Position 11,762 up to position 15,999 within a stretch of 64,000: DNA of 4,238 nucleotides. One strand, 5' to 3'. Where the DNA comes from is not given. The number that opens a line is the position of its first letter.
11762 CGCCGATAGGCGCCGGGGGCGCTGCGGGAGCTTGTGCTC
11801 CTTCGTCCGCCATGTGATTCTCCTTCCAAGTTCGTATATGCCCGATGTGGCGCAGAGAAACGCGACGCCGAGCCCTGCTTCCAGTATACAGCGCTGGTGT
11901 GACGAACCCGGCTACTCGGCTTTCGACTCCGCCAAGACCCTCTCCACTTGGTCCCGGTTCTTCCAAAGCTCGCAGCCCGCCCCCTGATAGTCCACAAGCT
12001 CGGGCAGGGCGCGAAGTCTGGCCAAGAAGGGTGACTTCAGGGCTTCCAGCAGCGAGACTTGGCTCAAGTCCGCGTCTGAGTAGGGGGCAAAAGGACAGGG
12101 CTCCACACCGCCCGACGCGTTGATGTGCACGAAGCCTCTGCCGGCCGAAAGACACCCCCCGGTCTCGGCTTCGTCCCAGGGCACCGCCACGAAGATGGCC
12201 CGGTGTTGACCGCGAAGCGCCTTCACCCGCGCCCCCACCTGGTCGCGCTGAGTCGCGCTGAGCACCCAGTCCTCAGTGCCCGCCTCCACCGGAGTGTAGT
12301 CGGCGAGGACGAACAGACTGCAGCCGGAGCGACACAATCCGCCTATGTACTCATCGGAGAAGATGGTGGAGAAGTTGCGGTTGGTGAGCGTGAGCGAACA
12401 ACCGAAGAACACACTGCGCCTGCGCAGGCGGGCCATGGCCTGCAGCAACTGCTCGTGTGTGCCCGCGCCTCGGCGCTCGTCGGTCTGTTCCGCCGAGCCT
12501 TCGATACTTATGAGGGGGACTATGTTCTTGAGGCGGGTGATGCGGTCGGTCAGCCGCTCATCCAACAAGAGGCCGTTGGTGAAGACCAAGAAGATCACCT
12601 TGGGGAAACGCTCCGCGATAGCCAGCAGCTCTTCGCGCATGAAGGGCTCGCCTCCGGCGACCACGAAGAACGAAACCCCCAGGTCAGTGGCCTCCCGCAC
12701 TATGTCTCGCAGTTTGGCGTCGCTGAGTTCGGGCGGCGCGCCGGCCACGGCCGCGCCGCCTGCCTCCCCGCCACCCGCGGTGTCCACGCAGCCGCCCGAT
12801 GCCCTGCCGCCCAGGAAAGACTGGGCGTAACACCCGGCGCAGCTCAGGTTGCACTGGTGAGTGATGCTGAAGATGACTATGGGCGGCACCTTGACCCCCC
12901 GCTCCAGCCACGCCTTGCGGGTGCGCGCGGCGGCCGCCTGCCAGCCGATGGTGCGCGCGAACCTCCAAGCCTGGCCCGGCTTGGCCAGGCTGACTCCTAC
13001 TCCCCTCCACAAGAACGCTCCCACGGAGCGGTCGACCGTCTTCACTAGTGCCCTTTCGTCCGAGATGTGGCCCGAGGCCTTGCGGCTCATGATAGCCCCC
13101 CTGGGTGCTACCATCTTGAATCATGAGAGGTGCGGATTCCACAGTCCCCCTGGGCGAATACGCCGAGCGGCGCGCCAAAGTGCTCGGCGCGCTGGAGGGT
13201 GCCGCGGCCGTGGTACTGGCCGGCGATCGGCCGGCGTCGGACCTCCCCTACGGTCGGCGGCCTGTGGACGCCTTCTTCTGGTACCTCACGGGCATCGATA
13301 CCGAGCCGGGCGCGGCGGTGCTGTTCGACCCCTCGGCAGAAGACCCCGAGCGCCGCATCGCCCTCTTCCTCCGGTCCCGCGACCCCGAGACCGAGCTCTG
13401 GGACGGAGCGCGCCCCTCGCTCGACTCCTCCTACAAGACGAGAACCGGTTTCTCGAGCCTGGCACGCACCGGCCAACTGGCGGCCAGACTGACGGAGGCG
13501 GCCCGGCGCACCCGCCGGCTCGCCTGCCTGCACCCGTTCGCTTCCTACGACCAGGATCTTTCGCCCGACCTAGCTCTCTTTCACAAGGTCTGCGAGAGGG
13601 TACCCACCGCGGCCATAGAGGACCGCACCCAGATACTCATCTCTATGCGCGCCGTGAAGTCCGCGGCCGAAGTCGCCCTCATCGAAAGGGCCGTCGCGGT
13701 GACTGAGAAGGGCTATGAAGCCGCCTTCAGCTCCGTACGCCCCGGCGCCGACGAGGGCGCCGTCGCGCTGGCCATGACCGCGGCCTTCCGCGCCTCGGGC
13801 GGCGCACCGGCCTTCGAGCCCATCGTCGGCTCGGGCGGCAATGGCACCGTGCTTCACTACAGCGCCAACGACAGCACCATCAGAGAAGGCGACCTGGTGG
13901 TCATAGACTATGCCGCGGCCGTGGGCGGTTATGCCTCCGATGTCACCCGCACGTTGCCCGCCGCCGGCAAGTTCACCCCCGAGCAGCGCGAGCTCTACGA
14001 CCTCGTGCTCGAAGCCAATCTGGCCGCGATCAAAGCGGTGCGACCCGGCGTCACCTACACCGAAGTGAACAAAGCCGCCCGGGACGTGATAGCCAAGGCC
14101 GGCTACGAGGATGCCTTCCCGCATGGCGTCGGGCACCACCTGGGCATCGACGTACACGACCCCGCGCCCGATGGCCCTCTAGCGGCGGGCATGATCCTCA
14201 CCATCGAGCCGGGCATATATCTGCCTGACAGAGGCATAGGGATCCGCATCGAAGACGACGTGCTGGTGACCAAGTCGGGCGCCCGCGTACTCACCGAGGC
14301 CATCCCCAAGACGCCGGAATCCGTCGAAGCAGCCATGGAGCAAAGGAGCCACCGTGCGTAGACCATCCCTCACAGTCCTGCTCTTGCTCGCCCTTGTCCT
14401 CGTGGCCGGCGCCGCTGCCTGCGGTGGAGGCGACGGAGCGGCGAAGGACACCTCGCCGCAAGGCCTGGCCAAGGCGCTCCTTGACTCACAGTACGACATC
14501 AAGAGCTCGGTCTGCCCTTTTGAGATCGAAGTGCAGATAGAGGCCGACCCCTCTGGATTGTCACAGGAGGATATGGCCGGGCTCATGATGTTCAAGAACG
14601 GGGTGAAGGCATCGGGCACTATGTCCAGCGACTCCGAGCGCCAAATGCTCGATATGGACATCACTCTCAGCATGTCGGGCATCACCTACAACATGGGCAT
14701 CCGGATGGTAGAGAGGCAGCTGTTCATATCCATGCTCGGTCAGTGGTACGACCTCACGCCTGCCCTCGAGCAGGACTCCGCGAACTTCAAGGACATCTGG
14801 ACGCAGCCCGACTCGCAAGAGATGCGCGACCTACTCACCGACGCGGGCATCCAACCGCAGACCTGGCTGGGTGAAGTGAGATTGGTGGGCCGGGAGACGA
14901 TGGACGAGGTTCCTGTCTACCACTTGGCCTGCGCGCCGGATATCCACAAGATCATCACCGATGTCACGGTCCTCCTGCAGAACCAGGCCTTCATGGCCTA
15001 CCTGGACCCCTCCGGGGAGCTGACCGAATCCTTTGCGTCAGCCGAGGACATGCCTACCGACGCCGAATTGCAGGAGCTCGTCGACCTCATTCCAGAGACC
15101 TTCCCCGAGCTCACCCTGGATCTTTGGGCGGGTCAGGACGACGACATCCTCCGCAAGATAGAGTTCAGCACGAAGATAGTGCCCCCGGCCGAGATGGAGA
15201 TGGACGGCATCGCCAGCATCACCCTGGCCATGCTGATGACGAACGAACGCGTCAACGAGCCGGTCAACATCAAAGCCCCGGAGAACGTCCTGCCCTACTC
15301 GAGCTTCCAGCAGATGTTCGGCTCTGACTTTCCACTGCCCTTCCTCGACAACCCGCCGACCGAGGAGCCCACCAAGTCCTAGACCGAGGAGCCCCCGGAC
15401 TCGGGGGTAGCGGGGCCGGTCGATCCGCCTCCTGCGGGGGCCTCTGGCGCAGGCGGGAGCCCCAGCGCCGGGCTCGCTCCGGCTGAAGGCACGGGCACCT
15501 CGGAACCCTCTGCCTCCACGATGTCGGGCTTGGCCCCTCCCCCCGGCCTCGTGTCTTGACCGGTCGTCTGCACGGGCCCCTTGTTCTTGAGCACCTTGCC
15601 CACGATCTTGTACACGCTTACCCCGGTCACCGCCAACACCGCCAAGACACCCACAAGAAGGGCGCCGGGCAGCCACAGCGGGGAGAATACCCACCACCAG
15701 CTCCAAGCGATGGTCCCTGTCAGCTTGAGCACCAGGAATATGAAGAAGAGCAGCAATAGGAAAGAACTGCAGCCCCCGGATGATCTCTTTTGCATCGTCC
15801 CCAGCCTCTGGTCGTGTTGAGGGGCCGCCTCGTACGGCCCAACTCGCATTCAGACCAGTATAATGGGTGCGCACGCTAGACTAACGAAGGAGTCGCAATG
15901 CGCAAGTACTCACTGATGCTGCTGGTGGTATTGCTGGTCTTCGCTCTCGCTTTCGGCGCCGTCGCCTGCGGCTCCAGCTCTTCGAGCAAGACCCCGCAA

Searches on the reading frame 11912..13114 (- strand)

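Call 21: search_protein_families(library=pfam, proteins=[window:11912-13114:-])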
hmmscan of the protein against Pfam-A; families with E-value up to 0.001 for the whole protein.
window:11912-13114:- (400 aa): 2 families
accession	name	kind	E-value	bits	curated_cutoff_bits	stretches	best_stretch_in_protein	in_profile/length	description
PF04055.27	Radical_SAM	-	2.3e-15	57.6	29.5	1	83-235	2-141/166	Radical SAM superfamily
PF13353.11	Fer4_12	-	0.00015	22.5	22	1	84-211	11-120/137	4Fe-4S single cluster domain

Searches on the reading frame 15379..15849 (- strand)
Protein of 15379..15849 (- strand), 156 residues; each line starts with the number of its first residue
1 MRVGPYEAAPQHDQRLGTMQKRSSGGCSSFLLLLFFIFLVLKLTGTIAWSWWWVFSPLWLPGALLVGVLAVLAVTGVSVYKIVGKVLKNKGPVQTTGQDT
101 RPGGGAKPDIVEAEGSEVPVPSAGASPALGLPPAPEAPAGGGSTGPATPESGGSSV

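Call 22: search_protein_families(library=pfam, proteins=[window:15379-15849:-])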
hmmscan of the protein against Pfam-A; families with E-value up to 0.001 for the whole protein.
window:15379-15849:- (156 aa): 1 family
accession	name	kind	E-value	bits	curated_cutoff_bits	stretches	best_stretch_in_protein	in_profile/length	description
PF10269.14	Tmemb_185A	-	6.4e-06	26.5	23.1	1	41-79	1-39/252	Transmembrane Fragile-X-F protein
